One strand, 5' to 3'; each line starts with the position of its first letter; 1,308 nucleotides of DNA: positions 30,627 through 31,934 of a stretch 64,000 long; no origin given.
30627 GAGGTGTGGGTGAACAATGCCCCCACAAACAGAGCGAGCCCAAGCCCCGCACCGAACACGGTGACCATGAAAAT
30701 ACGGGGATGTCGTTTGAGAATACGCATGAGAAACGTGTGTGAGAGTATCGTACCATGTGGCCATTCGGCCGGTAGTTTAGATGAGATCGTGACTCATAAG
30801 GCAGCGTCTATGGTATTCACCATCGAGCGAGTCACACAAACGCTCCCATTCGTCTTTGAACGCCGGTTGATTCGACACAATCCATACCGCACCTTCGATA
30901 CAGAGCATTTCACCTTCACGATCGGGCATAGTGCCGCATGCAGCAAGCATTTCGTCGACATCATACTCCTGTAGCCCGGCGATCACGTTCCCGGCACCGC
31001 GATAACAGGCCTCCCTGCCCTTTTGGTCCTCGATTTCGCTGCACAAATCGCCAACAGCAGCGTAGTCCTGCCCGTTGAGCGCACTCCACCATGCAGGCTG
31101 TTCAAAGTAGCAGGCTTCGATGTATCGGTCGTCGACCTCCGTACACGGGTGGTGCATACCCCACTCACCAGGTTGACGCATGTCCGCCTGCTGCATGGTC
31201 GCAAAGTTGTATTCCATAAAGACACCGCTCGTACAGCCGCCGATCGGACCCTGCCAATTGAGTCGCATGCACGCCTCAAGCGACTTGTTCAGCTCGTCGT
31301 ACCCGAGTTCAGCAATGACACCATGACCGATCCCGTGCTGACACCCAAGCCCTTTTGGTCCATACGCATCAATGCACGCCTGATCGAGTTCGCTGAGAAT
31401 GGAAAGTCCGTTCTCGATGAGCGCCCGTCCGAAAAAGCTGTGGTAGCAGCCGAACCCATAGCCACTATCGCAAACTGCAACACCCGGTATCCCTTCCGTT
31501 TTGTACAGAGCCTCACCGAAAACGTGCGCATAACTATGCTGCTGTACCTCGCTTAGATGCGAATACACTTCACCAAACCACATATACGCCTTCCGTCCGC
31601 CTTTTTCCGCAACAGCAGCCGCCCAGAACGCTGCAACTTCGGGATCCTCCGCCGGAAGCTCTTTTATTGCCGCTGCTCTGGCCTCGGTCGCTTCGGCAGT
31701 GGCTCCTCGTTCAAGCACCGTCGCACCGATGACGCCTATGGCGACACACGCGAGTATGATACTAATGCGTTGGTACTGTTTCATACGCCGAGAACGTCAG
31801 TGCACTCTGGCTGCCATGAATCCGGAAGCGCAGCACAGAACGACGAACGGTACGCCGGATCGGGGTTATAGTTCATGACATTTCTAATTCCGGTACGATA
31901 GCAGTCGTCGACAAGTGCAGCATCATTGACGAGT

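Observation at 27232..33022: Four tandem Cys/His-rich secreted paralogs with repeated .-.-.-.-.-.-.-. motifs, interrupted by a cupredoxin-like protein: candidate novel extracytoplasmic metal-binding family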

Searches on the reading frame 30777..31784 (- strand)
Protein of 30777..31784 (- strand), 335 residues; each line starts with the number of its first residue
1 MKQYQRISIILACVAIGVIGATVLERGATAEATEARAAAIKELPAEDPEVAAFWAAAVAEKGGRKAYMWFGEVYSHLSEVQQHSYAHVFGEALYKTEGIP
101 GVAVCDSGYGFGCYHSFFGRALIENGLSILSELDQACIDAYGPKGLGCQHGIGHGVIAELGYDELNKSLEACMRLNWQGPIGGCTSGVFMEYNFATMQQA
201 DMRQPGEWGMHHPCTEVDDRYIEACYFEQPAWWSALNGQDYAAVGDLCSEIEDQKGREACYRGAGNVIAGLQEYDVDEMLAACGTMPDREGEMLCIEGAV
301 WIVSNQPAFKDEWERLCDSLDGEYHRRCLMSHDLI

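Call 3: search_protein_families(library=pfam, proteins=[window:30777-31784:-], max_evalue=1)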
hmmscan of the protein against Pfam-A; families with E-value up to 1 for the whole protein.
window:30777-31784:- (335 aa): 1 family
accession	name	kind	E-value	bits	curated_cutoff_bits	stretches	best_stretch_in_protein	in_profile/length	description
PF14025.11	DUF4241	-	0.12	12.9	27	1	98-120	158-178/189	Protein of unknown function (DUF4241)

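Call 4: search_protein_families(library=ncbifam, proteins=[window:30777-31784:-], max_evalue=1)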
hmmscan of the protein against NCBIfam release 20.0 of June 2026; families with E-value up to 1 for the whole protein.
window:30777-31784:- (335 aa): 0 families

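Call 8: find_homologous_proteins(query=window:30777-31784:-, max_evalue=0.001)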
Query window:30777-31784:- (335 aa): 546 proteins with E <= 0.001 among 2542 candidates; the best 120 are listed.
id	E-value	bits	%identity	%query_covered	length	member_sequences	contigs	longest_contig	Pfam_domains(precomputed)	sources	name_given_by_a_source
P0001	2.2e-231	785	100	100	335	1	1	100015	-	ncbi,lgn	ncbi:MAG: hypothetical protein WDZ93_01495 [Candidatus Paceibacterota bacterium]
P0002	1.3e-154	533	69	100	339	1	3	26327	-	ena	-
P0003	2.1e-130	453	59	98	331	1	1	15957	-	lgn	-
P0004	2.8e-129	449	58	98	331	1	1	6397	-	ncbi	-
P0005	7.9e-129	448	64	90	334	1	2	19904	-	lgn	-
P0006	1.3e-120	421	55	100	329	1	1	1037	-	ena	-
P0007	2.6e-117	410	53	91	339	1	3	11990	-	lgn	-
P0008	1.6e-116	407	54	100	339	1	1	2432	-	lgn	-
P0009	1.9e-116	407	54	91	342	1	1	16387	-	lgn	-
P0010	3.6e-116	406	53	99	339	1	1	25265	-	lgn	-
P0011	5.1e-115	402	54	90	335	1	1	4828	-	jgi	-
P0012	7.6e-114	399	54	90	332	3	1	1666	-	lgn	-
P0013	5.1e-113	396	56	86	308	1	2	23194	-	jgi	-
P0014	1.9e-112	394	52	100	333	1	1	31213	-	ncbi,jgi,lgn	ncbi:MAG: hypothetical protein ACI92I_000457 [Acidimicrobiales bacterium]|jgi:hypothetical protein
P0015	2.4e-111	390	52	98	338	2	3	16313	-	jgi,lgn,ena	-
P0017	2.3e-110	387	48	99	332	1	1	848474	-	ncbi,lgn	-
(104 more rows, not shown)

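Call 12: find_encoding_contigs(protein=P0017, flank=8000, max_places=2)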
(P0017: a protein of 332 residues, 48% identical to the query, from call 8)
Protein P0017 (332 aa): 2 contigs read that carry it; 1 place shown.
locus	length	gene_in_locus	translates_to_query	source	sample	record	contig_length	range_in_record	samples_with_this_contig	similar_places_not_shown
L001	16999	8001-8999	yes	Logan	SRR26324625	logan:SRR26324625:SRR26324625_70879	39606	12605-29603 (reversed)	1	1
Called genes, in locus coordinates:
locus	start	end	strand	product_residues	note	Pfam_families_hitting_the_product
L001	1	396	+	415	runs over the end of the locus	-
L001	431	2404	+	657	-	-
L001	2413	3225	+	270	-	-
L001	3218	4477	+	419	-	-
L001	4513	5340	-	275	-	-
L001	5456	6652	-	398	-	-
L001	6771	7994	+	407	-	-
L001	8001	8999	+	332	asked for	-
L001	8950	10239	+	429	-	-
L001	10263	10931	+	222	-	-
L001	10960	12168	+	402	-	-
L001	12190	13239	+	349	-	PF16403:Bact_surface_Ig-like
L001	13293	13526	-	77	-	-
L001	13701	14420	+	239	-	-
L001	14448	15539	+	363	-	PF06030:WxLIP_PGBD (weak)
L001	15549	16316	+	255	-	-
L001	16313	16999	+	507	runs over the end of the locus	PF00041:fn3 (weak)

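Call 20: predict_structure(alignment_id=A2)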
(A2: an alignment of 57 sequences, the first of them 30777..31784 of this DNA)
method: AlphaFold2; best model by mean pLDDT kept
length: 335 residues; sequences in the alignment: 57
mean_pLDDT: 95.4   pTM: 0.88
mean pLDDT of the five models: 95.4, 95.3, 94.6, 94.4, 94.0
residues with pLDDT >= 90: 302; 70-90: 32; 50-70: 1; < 50: 0
segments of 3 or more residues with pLDDT < 50: none
pLDDT, mean of each block of 10 residues (from residue 1): 89 95 85 88 95 97 98 94 96 98 95 96 98 98 93 97 97 96 97 89 94 97 98 98 99 98 98 97 98 98 93 96 97 90
secondary structure, 60 per line:
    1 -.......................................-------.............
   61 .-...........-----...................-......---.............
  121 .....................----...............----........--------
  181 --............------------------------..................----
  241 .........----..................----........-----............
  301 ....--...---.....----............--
elements in order: H2-40 H48-61 H63-73 H79-97 H99-104 H108-141 H146-160 H165-172 H183-194 H219-236 H241-249 H254-271 H276-283 H289-304 H313-317 H322-333

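Call 29: fold_search(model_id=the predicted structure, library=pdb)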
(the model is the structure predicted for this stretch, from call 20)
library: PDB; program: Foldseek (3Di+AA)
matches with E <= 10: 589; with E <= 0.001: 0
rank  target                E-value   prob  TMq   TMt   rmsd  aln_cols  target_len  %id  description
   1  3zpj                  8.5e-02  0.80  0.22  0.21  19.1       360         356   12  Crystal structure of Ton1535 from Thermococcus onnurineus NA1 (released 2013-12-04)
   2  3ifq_B                9.3e-02  0.57  0.20  0.15  19.0       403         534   13  Interction of plakoglobin and beta-catenin with desmosomal cadherins (released 2009-09-15)
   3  8syn_A                1.1e-01  0.66  0.23  0.13  14.3       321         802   10  Human VPS35L/VPS29/VPS26C Complex (released 2023-11-01)
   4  6gmh_Q                1.3e-01  0.60  0.21  0.11  17.5       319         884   12  Structure of activated transcription complex Pol II-DSIF-PAF-SPT6 (released 2018-08-22)
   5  6s9o_B                1.3e-01  0.57  0.21  0.21  18.2       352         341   12  Designed Armadillo Repeat protein internal Lock1 fused to target peptide KRKRKLKFKR (released 2020-02-19)
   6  7sqc_G1               1.9e-01  0.63  0.23  0.19  18.9       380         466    9  Ciliary C1 central pair apparatus isolated from Chlamydomonas reinhardtii (released 2022-04-13)
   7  7sqc_N1               1.9e-01  0.57  0.23  0.17  16.7       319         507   11  Ciliary C1 central pair apparatus isolated from Chlamydomonas reinhardtii (released 2022-04-13)
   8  5xah_A                2.1e-01  0.47  0.22  0.20  15.7       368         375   12  Crystal structure of human Importin4 (released 2018-02-14)
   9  6y5q_u                2.3e-01  0.57  0.22  0.12  17.2       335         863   12  human 17S U2 snRNP (released 2020-06-17)
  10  9l5s_I                2.3e-01  0.30  0.18  0.11  22.2       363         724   12  Cryo-EM structure of the thermophile spliceosome (state B*Q1) (released 2025-03-12)
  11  9l2d_A                2.4e-01  0.47  0.24  0.16  15.2       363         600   10  Structure of SARM1 bound to M1 in the intermediate state 1 (released 2025-03-12)
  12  9l2d_E                2.7e-01  0.44  0.24  0.16  15.0       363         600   10  Structure of SARM1 bound to M1 in the intermediate state 1 (released 2025-03-12)
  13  3t7u_A                2.7e-01  0.33  0.17  0.18  17.0       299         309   11  A NeW Crystal structure of APC-ARM (released 2011-12-14)
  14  8usc_U                2.8e-01  0.90  0.32  0.16  11.9       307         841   11  Nub1/Fat10-processing human 26S proteasome (released 2024-11-06)
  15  4yjl_A                2.8e-01  0.35  0.20  0.20  18.3       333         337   10  Crystal structure of APC-ARM in complexed with Amer1-A2 (released 2016-03-09)
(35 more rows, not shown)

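Call 31: find_related_loci(query=A2, collection=genome_contigs, flank=8000)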
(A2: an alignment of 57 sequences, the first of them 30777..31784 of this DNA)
Query A2 (335 aa) in genome_contigs; peptide patterns used: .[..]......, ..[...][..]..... (x = any residue, [..] = any of these).
238 stretches matched a pattern; 124 encode a relative of the query (tblastn E <= 1e-3); the best 80 are kept; 77 distinct loci.
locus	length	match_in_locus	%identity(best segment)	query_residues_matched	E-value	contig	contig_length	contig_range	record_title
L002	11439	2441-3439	52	1-335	7e-115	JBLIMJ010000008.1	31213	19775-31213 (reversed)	MAG: Acidimicrobiales bacterium isolate 3300053785_92 Ga0535658_0002544, whole genome shotgun sequence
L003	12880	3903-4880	46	5-335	3e-94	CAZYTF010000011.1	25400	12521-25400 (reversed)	MAG TPA_asm: uncultured Candidatus Saccharibacteria bacterium isolate binchicken_co47_12 genome assembly, contig: NODE_1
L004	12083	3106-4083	44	10-335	1e-93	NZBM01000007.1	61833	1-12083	MAG: bacterium isolate ARS1360 MHASMcontig_164312, whole genome shotgun sequence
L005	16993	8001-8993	44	7-335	4e-86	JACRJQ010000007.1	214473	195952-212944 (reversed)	MAG: Candidatus Taylorbacteria bacterium isolate NC_groundwater_1833_Pr3_B-0.1um_56_22 SR-2_scaffold_141_3025606, whole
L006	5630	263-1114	46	54-335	4e-80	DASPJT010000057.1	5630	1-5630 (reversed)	MAG TPA_asm: Candidatus Paceibacterota bacterium isolate SMAG_U12017 k141_1577522, whole genome shotgun sequence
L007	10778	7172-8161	36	10-335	1e-74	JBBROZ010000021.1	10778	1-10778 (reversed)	MAG: Patescibacteria group bacterium isolate La1_metabat2.361 LA1C_B2.361_k141_1033162L_10778_cov_9.0000, whole genome s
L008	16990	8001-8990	39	1-329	4e-73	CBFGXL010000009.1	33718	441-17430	MAG TPA_asm: uncultured bacterium isolate SRR32277370_binner13_Refined_17 genome assembly, contig: ERZ27321089.84, whole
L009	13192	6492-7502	39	1-335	1e-72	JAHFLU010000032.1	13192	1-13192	MAG: bacterium isolate nzgw440 NODE_3073_length_13193_cov_4.886857, whole genome shotgun sequence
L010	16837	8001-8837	43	52-324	2e-71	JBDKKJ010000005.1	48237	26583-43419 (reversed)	MAG: Candidatus Parcubacteria bacterium isolate gunnisonriver_2019_sw_WHONDRS-S19S_0062_B_bin.4 scaffold_1283597, whole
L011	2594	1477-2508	36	5-335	1e-72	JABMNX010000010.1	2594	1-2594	MAG: Candidatus Kaiserbacteria bacterium isolate bin.102 k141_1111327, whole genome shotgun sequence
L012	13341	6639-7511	41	49-335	5e-71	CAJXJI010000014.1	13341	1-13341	TPA_asm: uncultured bacterium isolate SRR5494785_bin.37_MetaBAT_v2.12.1_MAG genome assembly, contig: NODE_1982_length_13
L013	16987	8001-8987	39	7-335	5e-71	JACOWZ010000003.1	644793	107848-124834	MAG: Candidatus Colwellbacteria bacterium isolate NC_groundwater_140_Ag_S-0.1um_43_21 S4_GD2017_2_S1_scaffold_1, whole g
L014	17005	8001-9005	36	10-335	1e-70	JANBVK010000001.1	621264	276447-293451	MAG: Patescibacteria group bacterium isolate AMOR_Bin_147 NODE_1_length_621264_cov_13.613588, whole genome shotgun seque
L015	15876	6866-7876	37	4-335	1e-70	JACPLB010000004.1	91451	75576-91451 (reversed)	MAG: Candidatus Kaiserbacteria bacterium isolate NC_groundwater_510_Ag_S-0.1um_48_15 S35_SO-1_scaffold_37270, whole geno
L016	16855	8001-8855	39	54-335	1e-70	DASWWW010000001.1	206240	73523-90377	MAG TPA_asm: Candidatus Paceibacterota bacterium isolate SMAG_U3666 k141_740537, whole genome shotgun sequence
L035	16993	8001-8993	32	5-334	3e-62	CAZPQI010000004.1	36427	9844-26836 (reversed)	MAG TPA_asm: uncultured Candidatus Saccharibacteria bacterium isolate SRP215229_co1_140 genome assembly, contig: NODE_59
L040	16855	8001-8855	38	41-328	6e-60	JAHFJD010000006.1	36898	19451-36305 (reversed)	MAG: Candidatus Doudnabacteria bacterium isolate nzgw378 NODE_667_length_36899_cov_4.173120, whole genome shotgun sequen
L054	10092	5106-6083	35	10-329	5e-56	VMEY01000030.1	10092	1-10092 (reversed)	MAG: Parcubacteria group bacterium Athens0416_74 Athens041674_scaffold_4876, whole genome shotgun sequence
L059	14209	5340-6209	38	49-329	9e-55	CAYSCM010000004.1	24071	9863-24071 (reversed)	MAG TPA_asm: uncultured Candidatus Saccharibacteria bacterium isolate SRP273308_co1_74 genome assembly, contig: NODE_209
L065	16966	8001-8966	34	1-335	6e-52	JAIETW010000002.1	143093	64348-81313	MAG: Patescibacteria group bacterium isolate time.spades.CONCOCT.2.5kb_081 c_000000000002, whole genome shotgun sequence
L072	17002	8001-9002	33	1-329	7e-51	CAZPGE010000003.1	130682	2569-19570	MAG TPA_asm: uncultured Candidatus Saccharibacteria bacterium isolate ERP113451_co1_69 genome assembly, contig: NODE_53_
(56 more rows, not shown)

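Call 57: search_protein_representatives(alignment_id=A7)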
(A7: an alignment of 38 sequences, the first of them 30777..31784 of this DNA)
Query: 38 sequences, 365 profile positions. Proteins with E-value up to 0.001 (for the whole library): 7508; up to 1e-10: 6132; up to 1e-30: 2993. The best 150 are listed.
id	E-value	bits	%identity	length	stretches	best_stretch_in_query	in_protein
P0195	4.8e-264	891.2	-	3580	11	63-359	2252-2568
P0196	4.0e-193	657.9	-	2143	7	81-362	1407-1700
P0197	2.2e-165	566.6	-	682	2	41-335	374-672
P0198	5.6e-156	535.7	-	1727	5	83-358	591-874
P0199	2.1e-154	530.5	-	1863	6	64-356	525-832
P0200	1.1e-144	498.6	-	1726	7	82-272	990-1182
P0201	4.1e-126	437.4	-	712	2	44-339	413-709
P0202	1.2e-124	432.6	-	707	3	57-336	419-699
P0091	2.8e-123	428.1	-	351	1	8-346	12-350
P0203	2.6e-119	415.0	-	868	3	54-362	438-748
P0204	3.0e-118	411.6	-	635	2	1-353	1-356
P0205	8.6e-118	410.0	-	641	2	43-304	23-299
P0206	1.7e-115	402.5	-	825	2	41-359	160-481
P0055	3.4e-115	401.5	-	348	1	13-339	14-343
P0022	5.8e-113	394.2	-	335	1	9-339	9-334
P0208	1.3e-110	386.4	-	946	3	47-348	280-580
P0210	5.5e-110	384.3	-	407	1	40-339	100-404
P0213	1.7e-107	376.2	-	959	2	49-359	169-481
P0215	7.1e-106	370.8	-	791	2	41-359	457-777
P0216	1.2e-105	370.1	-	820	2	32-359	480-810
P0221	4.4e-104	364.9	-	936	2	39-343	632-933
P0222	6.2e-103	361.2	-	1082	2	41-363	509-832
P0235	2.1e-99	349.5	-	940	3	14-360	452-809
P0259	8.4e-95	334.4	-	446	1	28-334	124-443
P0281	6.8e-93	328.1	-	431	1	23-337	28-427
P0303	4.6e-90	318.8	-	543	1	41-339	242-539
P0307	8.7e-90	317.9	-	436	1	1-337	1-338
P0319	6.6e-89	315.0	-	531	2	60-346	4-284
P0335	1.4e-87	310.6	-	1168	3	51-335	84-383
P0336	1.8e-87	310.3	-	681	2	54-350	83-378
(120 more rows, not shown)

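Call 58: search_protein_families(library=pfam, proteins=[P0206, P0213, P0222, P0221, P0235, P0203, P0208, P0303, P0335, P0259], max_evalue=0.001)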
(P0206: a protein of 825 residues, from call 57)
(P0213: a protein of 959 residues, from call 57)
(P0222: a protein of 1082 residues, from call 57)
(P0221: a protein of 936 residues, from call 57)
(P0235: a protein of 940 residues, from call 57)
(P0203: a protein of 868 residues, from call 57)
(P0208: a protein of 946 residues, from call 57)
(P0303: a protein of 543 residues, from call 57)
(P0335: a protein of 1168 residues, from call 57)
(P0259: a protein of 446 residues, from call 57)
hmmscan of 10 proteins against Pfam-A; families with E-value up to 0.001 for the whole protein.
P0206 (825 aa): 1 family
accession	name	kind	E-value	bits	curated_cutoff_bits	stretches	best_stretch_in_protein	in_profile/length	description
PF13473.12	Cupredoxin_1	-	1.6e-07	31.7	27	1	8-114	3-104/104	Cupredoxin-like domain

P0213 (959 aa): 2 families
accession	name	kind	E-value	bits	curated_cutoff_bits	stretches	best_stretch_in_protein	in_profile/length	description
PF13473.12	Cupredoxin_1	-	1.1e-18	67.5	27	2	9-116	2-104/104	Cupredoxin-like domain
PF00127.26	Copper-bind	-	0.00033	21.4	21.2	0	539-611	14-89/99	Copper binding proteins, plastocyanin/azurin family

P0222 (1082 aa): 2 families
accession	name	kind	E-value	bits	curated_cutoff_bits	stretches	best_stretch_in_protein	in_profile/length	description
PF13473.12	Cupredoxin_1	-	6.2e-12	45.9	27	1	991-1081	20-104/104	Cupredoxin-like domain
PF00127.26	Copper-bind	-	2e-08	35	21.2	0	871-949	13-83/99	Copper binding proteins, plastocyanin/azurin family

P0221 (936 aa): 1 family
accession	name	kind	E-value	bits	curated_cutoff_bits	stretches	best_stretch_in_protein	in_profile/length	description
PF13473.12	Cupredoxin_1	-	4.4e-12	46.4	27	2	503-593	19-104/104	Cupredoxin-like domain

P0235 (940 aa): 1 family
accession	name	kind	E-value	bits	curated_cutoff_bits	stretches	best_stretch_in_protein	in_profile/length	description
PF13473.12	Cupredoxin_1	-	4.7e-06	27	27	1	833-937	18-104/104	Cupredoxin-like domain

P0203 (868 aa): 1 family
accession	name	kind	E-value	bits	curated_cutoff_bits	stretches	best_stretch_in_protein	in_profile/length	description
PF13473.12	Cupredoxin_1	-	0.00022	21.6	27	1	774-866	17-104/104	Cupredoxin-like domain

P0208 (946 aa): 1 family
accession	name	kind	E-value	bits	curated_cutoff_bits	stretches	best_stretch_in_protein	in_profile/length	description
PF13473.12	Cupredoxin_1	-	0.0009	19.7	27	0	136-172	17-55/104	Cupredoxin-like domain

P0303 (543 aa): 1 family
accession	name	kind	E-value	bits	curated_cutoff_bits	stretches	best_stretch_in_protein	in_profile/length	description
PF01522.26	Polysacc_deac_1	-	4.8e-24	85.1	23.1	1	91-209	8-121/124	Polysaccharide deacetylase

P0335 (1168 aa): 0 families

P0259 (446 aa): 1 family
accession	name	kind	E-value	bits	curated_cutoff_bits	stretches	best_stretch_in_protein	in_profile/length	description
PF07884.19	VKOR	-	2.4e-21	76.7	27.5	1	6-131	2-133/134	Vitamin K epoxide reductase family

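Call 63: search_protein_families(library=pfam, proteins=[P0197, P0201, P0204, P0215, P0216, P0307, P0319, P0281, P0210, P0336], max_evalue=0.001)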
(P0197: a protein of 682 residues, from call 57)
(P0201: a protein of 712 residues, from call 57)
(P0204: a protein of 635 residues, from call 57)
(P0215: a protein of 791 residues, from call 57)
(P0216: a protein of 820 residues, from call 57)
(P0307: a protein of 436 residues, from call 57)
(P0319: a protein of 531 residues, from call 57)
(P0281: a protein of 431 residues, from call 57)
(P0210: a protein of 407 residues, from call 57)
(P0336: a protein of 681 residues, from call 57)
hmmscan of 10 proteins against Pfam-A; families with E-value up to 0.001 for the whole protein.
P0197 (682 aa): 0 families

P0201 (712 aa): 0 families

P0204 (635 aa): 0 families

P0215 (791 aa): 0 families

P0216 (820 aa): 0 families

P0307 (436 aa): 0 families

P0319 (531 aa): 0 families

P0281 (431 aa): 1 family
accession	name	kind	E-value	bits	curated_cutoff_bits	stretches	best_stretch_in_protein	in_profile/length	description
PF13473.12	Cupredoxin_1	-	0.00034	21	27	1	36-128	17-104/104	Cupredoxin-like domain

P0210 (407 aa): 0 families

P0336 (681 aa): 0 families
